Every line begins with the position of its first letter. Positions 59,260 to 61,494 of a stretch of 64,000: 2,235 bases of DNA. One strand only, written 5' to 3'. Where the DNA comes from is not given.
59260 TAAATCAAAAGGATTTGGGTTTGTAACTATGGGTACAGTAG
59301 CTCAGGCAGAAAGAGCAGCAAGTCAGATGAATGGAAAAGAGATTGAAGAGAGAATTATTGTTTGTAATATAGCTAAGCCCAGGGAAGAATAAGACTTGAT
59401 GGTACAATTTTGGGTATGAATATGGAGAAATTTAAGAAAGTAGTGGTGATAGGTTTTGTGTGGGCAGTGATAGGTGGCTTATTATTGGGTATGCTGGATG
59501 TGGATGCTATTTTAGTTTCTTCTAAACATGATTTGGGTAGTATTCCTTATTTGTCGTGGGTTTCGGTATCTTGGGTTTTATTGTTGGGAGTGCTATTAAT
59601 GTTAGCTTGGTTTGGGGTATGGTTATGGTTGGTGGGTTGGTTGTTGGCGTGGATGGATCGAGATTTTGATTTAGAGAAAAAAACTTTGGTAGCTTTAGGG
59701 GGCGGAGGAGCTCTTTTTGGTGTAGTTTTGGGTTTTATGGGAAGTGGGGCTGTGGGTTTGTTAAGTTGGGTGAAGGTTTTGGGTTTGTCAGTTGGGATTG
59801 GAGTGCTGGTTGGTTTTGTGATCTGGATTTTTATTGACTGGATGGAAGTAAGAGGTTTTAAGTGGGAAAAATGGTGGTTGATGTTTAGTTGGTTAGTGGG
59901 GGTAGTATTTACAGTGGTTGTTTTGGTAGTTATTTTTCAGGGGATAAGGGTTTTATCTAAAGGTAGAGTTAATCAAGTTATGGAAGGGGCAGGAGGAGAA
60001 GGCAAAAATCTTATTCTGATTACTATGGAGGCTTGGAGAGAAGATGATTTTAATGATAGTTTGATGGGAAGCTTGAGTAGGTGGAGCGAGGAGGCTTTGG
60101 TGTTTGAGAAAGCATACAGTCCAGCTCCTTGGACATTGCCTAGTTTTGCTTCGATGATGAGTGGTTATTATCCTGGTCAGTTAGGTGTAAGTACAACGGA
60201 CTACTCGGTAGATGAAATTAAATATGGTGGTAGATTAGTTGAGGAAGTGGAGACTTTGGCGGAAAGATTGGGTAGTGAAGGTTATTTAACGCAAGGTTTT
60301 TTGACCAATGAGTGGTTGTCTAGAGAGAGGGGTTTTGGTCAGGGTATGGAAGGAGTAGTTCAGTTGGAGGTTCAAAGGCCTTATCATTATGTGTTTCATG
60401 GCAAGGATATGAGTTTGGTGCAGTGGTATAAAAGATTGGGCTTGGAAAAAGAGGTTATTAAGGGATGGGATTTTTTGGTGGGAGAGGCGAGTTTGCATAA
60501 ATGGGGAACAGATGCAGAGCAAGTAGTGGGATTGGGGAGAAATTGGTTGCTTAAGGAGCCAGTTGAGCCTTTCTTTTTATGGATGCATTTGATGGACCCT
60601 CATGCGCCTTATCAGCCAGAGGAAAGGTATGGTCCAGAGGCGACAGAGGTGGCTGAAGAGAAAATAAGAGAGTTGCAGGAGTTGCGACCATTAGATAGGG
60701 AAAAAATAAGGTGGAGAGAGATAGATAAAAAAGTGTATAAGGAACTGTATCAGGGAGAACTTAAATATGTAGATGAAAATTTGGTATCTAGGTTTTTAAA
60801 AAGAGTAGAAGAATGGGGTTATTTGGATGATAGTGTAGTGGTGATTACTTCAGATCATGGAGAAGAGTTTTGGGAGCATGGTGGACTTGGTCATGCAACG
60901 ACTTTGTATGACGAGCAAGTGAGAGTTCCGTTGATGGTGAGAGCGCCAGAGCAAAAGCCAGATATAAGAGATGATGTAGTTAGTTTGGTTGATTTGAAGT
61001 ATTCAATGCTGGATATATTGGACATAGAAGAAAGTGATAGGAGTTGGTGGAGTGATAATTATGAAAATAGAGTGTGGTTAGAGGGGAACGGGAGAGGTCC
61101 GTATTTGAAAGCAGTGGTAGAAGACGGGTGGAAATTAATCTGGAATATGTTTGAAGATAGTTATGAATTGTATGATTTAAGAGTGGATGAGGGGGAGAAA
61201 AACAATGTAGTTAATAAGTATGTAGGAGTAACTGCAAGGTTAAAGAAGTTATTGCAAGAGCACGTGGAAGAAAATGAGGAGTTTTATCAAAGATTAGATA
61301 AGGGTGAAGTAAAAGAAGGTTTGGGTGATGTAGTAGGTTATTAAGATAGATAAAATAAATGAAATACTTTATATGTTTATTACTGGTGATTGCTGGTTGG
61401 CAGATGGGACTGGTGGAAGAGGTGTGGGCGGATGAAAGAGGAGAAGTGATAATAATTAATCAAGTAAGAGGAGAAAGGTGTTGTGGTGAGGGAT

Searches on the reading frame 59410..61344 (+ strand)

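Call 17: search_protein_families(library=pfam, proteins=[window:59410-61344:+], max_evalue=0.001)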
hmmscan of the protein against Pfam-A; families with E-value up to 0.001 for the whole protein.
window:59410-61344:+ (644 aa): 3 families
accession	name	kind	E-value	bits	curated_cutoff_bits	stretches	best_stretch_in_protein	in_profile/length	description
PF00884.28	Sulfatase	-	2.5e-38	132.5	25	1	199-539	1-301/301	Sulfatase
PF16347.10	SGSH_C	-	6.4e-08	33.3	29.3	0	568-618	98-151/154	N-sulphoglucosamine sulphohydrolase, C-terminal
PF01663.27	Phosphodiest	-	1.5e-05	25.2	23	0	201-260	1-62/342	Type I phosphodiesterase / nucleotide pyrophosphatase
